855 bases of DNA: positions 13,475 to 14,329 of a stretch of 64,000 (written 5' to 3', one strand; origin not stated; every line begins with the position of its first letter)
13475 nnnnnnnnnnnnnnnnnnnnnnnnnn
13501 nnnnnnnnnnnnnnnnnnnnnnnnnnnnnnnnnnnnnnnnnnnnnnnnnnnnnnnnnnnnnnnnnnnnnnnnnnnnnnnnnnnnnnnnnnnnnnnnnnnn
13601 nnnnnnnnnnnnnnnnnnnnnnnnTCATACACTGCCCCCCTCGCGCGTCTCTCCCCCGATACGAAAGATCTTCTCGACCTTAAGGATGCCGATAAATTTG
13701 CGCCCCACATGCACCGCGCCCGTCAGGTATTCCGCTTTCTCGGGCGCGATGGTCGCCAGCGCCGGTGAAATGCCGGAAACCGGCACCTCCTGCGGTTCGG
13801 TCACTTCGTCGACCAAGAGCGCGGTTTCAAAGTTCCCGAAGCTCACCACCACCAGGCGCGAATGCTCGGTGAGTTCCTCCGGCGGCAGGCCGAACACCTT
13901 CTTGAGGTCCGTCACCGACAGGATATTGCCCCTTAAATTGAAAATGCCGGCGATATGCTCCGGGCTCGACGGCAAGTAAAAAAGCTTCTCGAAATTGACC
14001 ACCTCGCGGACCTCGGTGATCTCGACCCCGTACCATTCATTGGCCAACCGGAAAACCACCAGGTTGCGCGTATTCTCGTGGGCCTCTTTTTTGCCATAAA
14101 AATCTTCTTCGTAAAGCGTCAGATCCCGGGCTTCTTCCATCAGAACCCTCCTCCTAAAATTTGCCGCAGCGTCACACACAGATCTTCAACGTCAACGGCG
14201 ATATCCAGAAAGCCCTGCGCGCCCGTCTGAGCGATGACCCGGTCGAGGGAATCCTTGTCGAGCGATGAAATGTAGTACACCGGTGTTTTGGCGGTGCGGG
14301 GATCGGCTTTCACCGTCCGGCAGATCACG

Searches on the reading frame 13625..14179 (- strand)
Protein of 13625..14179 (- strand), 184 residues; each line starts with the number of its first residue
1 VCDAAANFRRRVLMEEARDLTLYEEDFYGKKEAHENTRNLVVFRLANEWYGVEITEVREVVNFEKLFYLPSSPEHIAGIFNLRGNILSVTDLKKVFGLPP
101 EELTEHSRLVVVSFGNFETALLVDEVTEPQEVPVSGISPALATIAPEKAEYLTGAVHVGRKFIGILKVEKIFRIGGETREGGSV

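Call 81: search_protein_families(library=pfam, proteins=[window:13625-14179:-], max_evalue=0.00001)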
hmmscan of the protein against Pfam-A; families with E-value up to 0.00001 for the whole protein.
window:13625-14179:- (184 aa): 1 family
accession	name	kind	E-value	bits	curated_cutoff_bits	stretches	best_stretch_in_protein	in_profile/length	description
PF01584.24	CheW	-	4.7e-33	114.2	23.5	1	40-173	2-135/138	CheW-like domain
